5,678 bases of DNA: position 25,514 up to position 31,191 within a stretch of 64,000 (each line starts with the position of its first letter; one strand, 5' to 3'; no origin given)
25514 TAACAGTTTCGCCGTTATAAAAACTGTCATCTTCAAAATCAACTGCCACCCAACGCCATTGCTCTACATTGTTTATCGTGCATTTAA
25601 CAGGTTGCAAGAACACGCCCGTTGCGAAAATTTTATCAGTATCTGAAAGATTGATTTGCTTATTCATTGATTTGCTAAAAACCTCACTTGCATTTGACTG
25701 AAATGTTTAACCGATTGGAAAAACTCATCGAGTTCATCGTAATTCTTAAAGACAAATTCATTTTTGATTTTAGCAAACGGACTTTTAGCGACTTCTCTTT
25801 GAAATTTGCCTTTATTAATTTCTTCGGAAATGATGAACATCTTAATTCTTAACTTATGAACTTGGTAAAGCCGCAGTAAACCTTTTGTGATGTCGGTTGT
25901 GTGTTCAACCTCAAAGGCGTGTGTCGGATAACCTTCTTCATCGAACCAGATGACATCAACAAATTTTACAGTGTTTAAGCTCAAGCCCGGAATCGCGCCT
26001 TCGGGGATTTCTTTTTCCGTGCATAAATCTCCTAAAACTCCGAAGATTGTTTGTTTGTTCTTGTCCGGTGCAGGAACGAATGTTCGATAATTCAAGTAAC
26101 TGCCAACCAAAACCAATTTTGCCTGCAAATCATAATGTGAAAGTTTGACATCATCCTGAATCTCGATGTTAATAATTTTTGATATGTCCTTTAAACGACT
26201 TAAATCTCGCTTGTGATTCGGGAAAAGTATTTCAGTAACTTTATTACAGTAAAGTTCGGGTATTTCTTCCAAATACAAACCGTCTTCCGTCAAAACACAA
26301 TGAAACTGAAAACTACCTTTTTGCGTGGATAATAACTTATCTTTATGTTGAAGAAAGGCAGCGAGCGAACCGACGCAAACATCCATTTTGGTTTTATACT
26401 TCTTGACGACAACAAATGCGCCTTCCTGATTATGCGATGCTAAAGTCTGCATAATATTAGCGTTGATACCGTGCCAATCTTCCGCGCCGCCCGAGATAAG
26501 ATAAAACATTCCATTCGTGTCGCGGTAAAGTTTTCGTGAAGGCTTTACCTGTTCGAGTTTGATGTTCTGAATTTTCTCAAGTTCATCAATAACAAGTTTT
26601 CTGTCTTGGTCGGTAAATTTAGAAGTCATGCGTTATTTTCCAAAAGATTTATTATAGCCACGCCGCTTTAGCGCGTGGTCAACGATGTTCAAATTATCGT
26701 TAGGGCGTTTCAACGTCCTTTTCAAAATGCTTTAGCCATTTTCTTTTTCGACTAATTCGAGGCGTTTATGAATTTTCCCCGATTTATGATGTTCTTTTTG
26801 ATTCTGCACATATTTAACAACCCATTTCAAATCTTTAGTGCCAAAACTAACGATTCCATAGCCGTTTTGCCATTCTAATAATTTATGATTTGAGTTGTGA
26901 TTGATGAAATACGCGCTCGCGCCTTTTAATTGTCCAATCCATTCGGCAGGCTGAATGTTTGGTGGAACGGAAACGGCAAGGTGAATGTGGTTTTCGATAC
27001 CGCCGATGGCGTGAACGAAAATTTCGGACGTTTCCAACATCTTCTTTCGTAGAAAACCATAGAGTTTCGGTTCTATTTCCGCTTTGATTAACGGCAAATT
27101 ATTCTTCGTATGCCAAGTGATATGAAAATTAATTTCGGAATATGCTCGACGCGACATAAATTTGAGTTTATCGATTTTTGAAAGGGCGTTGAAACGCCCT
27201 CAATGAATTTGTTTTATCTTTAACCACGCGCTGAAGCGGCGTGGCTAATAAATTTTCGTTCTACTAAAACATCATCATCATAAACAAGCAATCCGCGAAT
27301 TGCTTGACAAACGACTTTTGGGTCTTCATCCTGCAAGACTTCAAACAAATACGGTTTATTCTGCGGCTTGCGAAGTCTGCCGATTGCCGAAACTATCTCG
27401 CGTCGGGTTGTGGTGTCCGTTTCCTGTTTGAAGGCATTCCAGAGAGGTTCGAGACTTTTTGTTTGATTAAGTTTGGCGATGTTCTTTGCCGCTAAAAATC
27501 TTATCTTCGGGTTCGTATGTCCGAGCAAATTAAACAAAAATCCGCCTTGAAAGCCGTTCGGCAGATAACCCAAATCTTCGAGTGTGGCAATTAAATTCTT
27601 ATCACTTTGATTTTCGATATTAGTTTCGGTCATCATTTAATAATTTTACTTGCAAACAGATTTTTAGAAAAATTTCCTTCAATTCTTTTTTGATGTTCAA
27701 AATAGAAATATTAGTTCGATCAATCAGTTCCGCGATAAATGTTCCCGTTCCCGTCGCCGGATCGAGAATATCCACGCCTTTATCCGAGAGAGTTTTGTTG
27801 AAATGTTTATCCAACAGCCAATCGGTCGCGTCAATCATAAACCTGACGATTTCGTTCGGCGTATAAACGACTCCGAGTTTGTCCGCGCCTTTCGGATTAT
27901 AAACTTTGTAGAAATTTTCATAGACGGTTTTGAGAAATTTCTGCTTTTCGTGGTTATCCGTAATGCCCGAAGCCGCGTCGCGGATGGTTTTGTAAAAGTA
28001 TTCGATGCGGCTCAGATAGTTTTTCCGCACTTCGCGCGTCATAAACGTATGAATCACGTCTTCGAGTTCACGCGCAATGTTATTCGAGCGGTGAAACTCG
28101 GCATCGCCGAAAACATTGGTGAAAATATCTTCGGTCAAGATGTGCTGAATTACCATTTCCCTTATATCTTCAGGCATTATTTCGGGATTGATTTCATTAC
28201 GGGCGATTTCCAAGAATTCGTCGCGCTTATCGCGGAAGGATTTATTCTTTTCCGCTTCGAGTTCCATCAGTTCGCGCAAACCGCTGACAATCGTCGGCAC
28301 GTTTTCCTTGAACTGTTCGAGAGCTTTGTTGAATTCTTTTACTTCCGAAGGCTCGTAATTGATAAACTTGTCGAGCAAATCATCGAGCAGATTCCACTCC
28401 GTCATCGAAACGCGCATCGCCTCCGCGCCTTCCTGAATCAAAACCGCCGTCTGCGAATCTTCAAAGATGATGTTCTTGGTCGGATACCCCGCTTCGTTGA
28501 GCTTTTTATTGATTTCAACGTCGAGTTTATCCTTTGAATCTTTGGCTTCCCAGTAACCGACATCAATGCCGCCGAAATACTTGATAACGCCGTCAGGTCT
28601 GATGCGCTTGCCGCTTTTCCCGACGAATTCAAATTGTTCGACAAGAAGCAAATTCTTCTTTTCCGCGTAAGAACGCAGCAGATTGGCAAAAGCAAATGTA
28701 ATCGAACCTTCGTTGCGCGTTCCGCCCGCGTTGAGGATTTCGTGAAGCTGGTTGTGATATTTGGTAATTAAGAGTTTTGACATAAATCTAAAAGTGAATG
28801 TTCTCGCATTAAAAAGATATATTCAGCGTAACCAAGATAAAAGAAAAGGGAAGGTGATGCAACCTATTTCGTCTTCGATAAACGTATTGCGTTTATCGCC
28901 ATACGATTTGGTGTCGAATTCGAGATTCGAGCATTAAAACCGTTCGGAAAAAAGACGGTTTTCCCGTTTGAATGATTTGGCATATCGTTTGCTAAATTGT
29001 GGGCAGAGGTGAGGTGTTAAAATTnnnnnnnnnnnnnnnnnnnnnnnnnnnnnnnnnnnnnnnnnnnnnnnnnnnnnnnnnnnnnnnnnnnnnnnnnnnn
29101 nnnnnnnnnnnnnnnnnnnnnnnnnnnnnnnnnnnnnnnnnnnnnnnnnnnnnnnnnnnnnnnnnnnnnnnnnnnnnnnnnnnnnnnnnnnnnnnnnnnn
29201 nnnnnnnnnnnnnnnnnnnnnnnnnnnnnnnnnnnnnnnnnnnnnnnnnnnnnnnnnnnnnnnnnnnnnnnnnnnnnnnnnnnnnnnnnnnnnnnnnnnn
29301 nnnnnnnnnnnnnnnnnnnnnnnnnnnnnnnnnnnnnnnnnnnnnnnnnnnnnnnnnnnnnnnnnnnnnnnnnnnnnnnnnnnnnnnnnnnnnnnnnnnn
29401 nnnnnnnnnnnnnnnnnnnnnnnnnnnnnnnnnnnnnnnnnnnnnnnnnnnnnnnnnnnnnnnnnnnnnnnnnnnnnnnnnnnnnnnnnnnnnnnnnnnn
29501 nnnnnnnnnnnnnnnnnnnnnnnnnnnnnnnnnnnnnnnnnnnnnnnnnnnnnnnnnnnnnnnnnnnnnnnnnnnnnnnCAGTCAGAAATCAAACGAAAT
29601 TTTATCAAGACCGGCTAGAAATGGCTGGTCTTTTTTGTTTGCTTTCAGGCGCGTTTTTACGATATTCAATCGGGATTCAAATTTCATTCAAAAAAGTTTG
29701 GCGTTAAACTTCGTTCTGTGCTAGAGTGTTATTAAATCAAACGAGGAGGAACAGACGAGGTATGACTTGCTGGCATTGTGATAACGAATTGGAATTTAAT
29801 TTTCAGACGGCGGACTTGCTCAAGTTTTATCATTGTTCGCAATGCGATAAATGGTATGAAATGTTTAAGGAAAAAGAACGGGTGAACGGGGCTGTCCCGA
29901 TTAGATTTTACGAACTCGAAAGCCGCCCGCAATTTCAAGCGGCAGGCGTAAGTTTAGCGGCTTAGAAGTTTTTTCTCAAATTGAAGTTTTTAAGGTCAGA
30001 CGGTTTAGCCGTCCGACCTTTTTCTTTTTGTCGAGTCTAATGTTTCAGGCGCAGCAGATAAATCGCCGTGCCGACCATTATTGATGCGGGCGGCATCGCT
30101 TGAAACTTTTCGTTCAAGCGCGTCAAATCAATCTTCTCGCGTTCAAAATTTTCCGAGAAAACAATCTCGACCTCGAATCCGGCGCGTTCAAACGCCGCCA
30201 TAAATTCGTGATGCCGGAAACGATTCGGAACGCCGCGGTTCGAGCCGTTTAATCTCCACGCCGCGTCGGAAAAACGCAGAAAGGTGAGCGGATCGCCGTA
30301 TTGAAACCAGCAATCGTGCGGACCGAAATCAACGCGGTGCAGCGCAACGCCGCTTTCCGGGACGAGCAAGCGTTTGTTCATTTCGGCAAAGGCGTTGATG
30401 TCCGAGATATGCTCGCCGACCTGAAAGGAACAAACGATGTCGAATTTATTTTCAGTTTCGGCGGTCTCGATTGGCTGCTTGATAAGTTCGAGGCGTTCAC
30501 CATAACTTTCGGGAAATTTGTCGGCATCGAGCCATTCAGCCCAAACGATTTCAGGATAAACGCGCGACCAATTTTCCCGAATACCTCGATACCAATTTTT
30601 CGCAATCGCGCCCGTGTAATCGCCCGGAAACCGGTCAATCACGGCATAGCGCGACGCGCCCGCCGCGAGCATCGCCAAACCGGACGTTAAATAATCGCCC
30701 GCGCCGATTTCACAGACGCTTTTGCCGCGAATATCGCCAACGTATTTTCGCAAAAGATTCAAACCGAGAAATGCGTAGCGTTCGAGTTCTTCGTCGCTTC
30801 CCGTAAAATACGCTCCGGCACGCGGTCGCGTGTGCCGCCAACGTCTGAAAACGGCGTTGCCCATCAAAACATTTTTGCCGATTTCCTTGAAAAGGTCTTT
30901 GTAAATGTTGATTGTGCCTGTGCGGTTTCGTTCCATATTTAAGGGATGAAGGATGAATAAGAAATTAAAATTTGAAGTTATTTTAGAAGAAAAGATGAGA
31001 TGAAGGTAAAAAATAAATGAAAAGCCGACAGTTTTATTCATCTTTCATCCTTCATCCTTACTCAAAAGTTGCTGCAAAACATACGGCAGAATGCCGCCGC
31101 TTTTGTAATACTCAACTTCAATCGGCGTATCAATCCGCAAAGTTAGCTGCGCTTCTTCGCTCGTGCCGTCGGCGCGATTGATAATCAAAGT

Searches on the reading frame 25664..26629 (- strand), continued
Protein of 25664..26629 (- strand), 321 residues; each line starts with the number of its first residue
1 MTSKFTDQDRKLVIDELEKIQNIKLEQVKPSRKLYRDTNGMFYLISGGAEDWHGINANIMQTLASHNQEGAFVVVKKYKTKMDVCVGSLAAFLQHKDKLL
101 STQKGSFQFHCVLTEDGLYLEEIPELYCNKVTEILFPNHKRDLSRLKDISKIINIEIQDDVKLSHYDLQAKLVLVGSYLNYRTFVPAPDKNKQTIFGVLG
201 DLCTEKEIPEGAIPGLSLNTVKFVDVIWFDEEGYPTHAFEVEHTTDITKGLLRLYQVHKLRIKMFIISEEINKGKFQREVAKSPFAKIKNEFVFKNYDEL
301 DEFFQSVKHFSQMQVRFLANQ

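Call 77: search_protein_families(library=pfam, proteins=[P0354, P0356, P0362, P0375, P0414, P0442, P0445, P0472, P0437, P0401], max_evalue=0.01)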
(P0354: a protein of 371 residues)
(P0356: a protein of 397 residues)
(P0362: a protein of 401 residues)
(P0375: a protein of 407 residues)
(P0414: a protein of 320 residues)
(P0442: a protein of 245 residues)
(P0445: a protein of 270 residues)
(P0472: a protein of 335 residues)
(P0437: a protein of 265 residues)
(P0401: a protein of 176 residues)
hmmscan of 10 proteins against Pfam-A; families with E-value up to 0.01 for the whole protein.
P0354 (371 aa): 0 families

P0356 (397 aa): 1 family
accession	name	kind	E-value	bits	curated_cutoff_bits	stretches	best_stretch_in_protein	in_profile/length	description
PF21790.3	OGG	-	0.0016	18.6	27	1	67-133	67-135/201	Putative 8-oxoguanine DNA glycosylase OGG-like protein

P0362 (401 aa): 0 families

P0375 (407 aa): 1 family
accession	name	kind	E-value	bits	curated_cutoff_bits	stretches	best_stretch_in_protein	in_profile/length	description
PF21790.3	OGG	-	0.0034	17.6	27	1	54-125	57-134/201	Putative 8-oxoguanine DNA glycosylase OGG-like protein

P0414 (320 aa): 0 families

P0442 (245 aa): 0 families

P0445 (270 aa): 1 family
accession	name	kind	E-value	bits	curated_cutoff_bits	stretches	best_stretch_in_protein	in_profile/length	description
PF24406.1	nSTAND_NTPase4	-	0.0069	16.9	27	0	4-32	6-33/58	Novel STAND NTPase 4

P0472 (335 aa): 1 family
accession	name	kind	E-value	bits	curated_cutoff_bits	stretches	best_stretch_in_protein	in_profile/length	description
PF05066.19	HARE-HTH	-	1.4e-08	35.4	25.9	1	1-54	1-54/71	HB1, ASXL, restriction endonuclease HTH domain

P0437 (265 aa): 0 families

P0401 (176 aa): 0 families

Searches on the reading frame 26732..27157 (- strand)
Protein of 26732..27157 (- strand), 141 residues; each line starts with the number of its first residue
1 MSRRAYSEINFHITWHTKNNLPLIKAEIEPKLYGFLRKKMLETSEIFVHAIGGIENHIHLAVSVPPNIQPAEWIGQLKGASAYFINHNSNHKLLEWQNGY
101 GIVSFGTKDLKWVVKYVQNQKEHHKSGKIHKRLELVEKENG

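Call 3: search_protein_families(library=pfam, proteins=[window:26732-27157:-], max_evalue=1)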
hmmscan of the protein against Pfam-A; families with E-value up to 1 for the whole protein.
window:26732-27157:- (141 aa): 2 families
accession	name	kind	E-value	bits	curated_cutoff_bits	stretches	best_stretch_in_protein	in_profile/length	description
PF01797.21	Y1_Tnp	-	1.8e-20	73.7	23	1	6-120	2-121/121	Transposase IS200 like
PF09902.14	DUF2129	-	0.062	13.8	22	1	98-131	18-51/70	Uncharacterized protein conserved in bacteria (DUF2129)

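Call 4: search_protein_families(library=padloc, proteins=[window:26732-27157:-], max_evalue=1)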
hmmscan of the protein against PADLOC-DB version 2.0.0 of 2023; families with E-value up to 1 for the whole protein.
window:26732-27157:- (141 aa): 0 families

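Call 5: search_protein_families(library=ncbifam, proteins=[window:26732-27157:-], max_evalue=1)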
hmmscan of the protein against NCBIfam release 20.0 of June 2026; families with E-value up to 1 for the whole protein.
window:26732-27157:- (141 aa): 1 family
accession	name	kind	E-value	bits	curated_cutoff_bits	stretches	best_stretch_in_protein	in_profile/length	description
NF033573.1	transpos_IS200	equivalog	1.5e-17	64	55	1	3-119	5-126/126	IS200/IS605 family transposase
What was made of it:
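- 26643..27251 (-): IS200-like Y1 transposase element (TnpA ORF 26732-27157) flanked by nested inverted REP-like repeats. It separates the MTase stub from the nuclease gene. Pfam Y1_Tnp at 1.8e-20 and NCBIfam transpos_IS200 at 1.5e-17 (calls 3, 5).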

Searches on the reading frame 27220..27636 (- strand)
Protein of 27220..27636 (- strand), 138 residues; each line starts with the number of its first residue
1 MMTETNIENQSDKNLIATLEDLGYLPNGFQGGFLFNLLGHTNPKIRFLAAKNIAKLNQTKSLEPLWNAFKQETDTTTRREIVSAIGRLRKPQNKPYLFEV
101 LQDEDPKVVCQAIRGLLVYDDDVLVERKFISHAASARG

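Call 3: search_protein_families(library=pfam, proteins=[window:27220-27636:-], max_evalue=1)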
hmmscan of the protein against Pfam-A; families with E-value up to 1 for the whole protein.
window:27220-27636:- (138 aa): 6 families
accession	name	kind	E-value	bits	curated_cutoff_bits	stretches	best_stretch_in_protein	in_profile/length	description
PF13646.12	HEAT_2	-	3e-12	47.1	27.7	2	71-116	10-55/88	HEAT repeats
PF02985.28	HEAT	-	2.4e-07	30.8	23.5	2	33-56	4-27/31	HEAT repeat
PF11838.14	ERAP1_C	-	0.044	13.7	38.2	1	42-104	165-226/318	ERAP1-like C-terminal domain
PF03489.22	SapB_2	-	0.11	13.2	21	1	99-113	16-31/34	Saposin-like type B, region 2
PF10702.14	DUF2507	-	0.11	12.9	35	1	34-71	12-49/123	Protein of unknown function (DUF2507)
PF21581.3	SCD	-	0.21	12.3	27.5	0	96-117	34-55/75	Stromalin conservative domain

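Call 4: search_protein_families(library=padloc, proteins=[window:27220-27636:-], max_evalue=1)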
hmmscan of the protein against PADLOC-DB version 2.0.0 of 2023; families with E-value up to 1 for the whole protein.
window:27220-27636:- (138 aa): 2 families
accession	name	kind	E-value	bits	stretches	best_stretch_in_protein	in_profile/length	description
PDLC02919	HEAT-ARM_XIII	-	4.2e-08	29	1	34-113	1487-1566/1972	-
PDLC03759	RT_UG21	-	0.014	12.2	1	41-103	426-488/503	DRT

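Call 5: search_protein_families(library=ncbifam, proteins=[window:27220-27636:-], max_evalue=1)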
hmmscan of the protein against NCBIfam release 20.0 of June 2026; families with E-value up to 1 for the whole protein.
window:27220-27636:- (138 aa): 3 families
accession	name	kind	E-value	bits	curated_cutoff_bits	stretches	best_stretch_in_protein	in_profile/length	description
NF058505.1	phyc_lyase_CpeY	equivalog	0.00053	18.7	600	1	43-114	30-105/419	C-phycoerythrin alpha-cysteine-82 phycoerythrobilin lyase CpeY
NF045915.1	PhycobilmeDegNblB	equivalog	0.00097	18.7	300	1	45-112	83-150/214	phycobilisome degradation protein NblB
NF010374.0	PRK13800.1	equivalog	0.004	15.4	1196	1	24-125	649-748/898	fumarate reductase/succinate dehydrogenase flavoprotein subunit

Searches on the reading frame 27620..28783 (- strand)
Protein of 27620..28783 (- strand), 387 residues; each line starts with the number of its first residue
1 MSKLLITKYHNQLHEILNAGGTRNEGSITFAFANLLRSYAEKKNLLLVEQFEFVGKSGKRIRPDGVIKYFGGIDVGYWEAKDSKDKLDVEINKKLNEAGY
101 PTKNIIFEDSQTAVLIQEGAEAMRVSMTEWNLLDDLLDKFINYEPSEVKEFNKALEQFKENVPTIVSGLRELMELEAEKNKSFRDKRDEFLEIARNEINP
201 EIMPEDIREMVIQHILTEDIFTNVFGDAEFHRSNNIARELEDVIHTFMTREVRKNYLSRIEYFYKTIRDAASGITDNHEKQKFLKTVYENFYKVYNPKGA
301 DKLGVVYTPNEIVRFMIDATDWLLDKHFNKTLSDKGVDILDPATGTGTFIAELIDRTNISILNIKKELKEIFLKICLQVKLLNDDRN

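Call 3: search_protein_families(library=pfam, proteins=[window:27620-28783:-], max_evalue=1)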
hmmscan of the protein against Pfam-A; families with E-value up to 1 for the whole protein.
window:27620-28783:- (387 aa): 5 families
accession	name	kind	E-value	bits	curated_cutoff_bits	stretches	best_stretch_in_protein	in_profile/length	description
PF22240.1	ISP_coupler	-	1.7e-17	64.4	27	1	156-277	3-124/126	Type ISP restriction-modification enzyme, coupler domain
PF02384.22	N6_Mtase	-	3.2e-06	27.1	20.4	1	283-355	5-66/311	N-6 DNA Methylase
PF24525.1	TTC3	-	0.028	14.3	27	1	116-196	46-126/250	TTC3, helical domain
PF18937.5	DUF5685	-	0.04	13.7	26.7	1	120-192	88-164/272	Family of unknown function (DUF5685)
PF21205.3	Rep3_C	-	0.21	12.3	21.1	1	169-200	5-35/59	Initiator Rep protein, WH2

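Call 4: search_protein_families(library=padloc, proteins=[window:27620-28783:-], max_evalue=1)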
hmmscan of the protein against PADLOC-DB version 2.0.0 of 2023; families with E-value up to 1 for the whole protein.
window:27620-28783:- (387 aa): 14 families
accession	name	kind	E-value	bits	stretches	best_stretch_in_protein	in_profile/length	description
PDLC03621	REase_MTase_IIG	-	5.6e-105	350.4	1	6-356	6-356/1024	Type IIG restriction enzyme-methyltransferase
PDLC03597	REase_MTase_IIG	-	4.2e-44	148.5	1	157-367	734-944/1646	Type IIG restriction enzyme-methyltransferase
PDLC03051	REase_MTase_I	-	2.8e-30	102.3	1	189-352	751-913/1591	Type I restriction enzyme-methyltransferase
PDLC04134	mad2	-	2.6e-23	80.6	1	22-356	2-312/492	mads_2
PDLC03610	REase_MTase_IIG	-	6.7e-18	62.2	1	20-356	13-373/1096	Type IIG restriction enzyme-methyltransferase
PDLC03631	REase_MTase_IIG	-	1.9e-14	50.5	1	102-357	104-365/1086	Type IIG restriction enzyme-methyltransferase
PDLC03025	MTase_I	-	3.4e-08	30.6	1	253-362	112-209/569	Type I methyltransferase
PDLC03313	MTase_II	-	3.7e-05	20.4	1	296-365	15-78/563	Type II methyltransferase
PDLC03335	MTase_II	-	4.3e-05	20.4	1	252-354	30-121/607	Type II methyltransferase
PDLC03033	MTase_I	-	0.00011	19.3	1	275-354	176-244/541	Type I methyltransferase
PDLC03035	MTase_I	-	0.00085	16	1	246-348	117-207/653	Type I methyltransferase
PDLC03282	MTase_II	-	0.0014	16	1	196-269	56-129/386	Type II methyltransferase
PDLC03317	MTase_II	-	0.002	14.5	1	262-364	260-356/831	Type II methyltransferase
PDLC03293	MTase_II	-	0.035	10.9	1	298-350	11-52/427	Type II methyltransferase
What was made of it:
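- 27620..28783 (-): 5' fragment (387-aa ORF) of a type IIG/ISP-like restriction-modification fusion gene into which the whole island is lodged. Pfam ISP_coupler plus the start of N6_Mtase (calls 3, 4).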

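Call 5: search_protein_families(library=ncbifam, proteins=[window:27620-28783:-], max_evalue=1)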
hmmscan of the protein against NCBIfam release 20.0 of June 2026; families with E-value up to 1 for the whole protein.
window:27620-28783:- (387 aa): 2 families
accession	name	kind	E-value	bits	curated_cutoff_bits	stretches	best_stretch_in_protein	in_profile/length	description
TIGR02987.1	met_A_Alw26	exception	0.0001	21.2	353.5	1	303-366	3-61/523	Alw26I/Eco31I/Esp3I family type II restriction adenine-specific DNA-methyltransferase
NF033640.1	N_Twi_rSAM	subfamily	0.095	11.8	170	1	168-287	287-391/398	twitch domain-containing radical SAM protein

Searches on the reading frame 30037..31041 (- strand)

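Call 71: search_protein_families(library=pfam, proteins=[window:30037-31041:-], max_evalue=0.001)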
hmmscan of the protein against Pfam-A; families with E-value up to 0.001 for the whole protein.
window:30037-31041:- (334 aa): 1 family
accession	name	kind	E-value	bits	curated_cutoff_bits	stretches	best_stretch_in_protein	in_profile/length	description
PF13489.12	Methyltransf_23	-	9.8e-09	35.6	27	1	89-292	8-162/164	Methyltransferase domain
